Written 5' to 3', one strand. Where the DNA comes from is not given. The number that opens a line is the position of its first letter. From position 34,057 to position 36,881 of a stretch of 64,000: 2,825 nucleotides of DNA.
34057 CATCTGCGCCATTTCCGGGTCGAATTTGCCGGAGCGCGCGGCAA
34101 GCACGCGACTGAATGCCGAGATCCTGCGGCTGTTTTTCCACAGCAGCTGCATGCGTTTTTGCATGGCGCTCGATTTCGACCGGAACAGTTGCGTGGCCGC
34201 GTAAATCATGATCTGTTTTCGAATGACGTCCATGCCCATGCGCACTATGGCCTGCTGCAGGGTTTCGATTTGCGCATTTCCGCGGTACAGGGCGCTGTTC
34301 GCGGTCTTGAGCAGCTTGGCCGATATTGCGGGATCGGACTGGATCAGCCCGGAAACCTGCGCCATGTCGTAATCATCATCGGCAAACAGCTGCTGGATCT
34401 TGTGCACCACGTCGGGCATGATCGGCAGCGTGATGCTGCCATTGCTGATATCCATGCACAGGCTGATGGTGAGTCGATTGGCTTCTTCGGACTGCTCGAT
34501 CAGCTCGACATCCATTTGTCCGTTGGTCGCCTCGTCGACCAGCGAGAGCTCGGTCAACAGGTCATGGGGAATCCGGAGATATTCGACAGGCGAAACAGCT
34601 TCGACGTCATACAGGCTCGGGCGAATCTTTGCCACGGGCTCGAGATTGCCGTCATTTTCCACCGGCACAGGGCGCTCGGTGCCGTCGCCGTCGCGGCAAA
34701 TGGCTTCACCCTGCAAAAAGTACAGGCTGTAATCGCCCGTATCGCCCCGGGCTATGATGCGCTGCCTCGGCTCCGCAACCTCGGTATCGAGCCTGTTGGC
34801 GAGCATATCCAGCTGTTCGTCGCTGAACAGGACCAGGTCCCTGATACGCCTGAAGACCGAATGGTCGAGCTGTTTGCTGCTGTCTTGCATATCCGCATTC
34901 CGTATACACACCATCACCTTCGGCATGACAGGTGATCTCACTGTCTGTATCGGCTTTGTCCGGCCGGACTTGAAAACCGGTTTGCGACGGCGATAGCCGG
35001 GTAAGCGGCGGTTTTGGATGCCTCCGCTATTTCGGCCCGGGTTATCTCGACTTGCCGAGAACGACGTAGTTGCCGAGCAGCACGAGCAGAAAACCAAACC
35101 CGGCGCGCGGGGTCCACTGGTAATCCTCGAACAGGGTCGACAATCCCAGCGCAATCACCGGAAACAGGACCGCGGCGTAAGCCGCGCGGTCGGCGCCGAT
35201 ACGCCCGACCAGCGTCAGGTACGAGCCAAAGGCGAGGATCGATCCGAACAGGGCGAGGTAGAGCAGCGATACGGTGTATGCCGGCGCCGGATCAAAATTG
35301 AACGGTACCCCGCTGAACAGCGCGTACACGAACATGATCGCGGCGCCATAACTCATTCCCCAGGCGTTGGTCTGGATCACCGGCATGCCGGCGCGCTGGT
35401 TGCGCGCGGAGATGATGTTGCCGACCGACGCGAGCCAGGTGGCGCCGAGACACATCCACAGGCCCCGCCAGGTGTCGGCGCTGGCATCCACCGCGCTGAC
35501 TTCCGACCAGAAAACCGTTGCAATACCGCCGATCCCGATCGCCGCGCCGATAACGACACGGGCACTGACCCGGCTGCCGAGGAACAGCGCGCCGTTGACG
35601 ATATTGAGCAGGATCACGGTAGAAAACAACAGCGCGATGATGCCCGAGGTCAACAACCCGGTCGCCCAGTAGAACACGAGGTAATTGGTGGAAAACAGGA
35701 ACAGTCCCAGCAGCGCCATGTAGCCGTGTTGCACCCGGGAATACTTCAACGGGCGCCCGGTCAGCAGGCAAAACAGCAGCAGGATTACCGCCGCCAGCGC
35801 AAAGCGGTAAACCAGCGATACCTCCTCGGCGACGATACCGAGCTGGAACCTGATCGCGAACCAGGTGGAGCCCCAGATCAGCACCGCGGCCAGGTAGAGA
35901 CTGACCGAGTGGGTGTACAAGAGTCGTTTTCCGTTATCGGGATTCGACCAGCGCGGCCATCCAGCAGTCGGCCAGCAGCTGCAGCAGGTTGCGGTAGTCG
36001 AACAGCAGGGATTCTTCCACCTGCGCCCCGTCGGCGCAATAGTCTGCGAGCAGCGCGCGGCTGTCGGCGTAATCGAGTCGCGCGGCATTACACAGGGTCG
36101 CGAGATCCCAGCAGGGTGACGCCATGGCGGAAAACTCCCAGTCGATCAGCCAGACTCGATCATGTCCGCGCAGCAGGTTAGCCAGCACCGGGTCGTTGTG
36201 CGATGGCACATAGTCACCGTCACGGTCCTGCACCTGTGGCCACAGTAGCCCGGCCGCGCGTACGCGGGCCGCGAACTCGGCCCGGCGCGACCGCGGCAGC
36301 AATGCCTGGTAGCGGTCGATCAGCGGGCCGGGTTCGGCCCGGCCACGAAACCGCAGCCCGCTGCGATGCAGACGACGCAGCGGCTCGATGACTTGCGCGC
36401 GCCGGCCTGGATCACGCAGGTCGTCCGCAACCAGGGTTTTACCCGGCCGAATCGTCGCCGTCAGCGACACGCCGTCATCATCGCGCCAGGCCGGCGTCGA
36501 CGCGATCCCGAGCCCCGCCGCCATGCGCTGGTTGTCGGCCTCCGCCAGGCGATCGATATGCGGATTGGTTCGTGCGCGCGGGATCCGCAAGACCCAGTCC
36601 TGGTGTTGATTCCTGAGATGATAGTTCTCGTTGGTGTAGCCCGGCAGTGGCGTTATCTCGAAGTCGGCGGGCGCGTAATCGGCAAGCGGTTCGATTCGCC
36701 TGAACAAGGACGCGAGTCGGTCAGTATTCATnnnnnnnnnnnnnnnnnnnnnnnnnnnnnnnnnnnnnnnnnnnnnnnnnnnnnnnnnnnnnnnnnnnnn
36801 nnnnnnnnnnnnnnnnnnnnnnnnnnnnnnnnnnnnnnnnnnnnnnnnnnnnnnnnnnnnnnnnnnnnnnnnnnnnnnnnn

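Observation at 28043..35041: Approx. 7-kb lower-GC accessory island: candidate cyclic-nucleotide-gated acyl-signal biosynthesis and sensing module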

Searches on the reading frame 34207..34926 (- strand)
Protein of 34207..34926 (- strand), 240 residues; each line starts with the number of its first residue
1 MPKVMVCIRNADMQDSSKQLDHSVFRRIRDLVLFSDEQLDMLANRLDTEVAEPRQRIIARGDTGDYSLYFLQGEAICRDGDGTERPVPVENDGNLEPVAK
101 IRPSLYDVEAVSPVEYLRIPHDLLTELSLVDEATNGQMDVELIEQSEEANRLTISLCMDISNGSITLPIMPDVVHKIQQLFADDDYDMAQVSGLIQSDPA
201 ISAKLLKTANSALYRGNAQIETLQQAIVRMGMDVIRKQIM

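Call 20: search_protein_families(library=pfam, proteins=[window:34207-34926:-], max_evalue=10)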
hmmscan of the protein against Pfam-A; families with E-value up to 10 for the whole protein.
window:34207-34926:- (240 aa): 3 families
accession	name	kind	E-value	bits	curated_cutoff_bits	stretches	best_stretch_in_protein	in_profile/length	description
PF08668.18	HDOD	-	3.2e-20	72.9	22.9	1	167-237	1-71/196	HDOD domain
PF00027.35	cNMP_binding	-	0.0028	18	27.5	1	51-127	4-85/89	Cyclic nucleotide-binding domain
PF16548.10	FlgT_N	-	0.11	13.5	28.8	1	127-161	51-86/87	Flagellar assembly protein T, N-terminal domain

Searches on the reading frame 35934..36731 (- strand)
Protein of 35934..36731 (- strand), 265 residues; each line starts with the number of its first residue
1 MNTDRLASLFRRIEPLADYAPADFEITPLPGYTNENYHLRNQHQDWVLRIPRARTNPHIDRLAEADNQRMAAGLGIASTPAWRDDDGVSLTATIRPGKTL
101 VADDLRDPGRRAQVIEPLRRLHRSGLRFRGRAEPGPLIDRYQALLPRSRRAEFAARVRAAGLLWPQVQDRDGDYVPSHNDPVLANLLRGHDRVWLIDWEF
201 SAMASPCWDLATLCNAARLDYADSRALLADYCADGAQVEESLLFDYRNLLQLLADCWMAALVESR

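Call 4: search_protein_families(library=pfam, proteins=[window:35934-36731:-], max_evalue=0.01)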
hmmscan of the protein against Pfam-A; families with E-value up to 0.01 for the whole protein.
window:35934-36731:- (265 aa): 2 families
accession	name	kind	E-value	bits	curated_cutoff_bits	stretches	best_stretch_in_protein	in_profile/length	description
PF01636.29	APH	-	3.3e-16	60.2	23.2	1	26-236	2-230/239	Phosphotransferase enzyme family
PF01633.27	Choline_kinase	-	1.1e-05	25.4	29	1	175-225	163-215/300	Choline/ethanolamine kinase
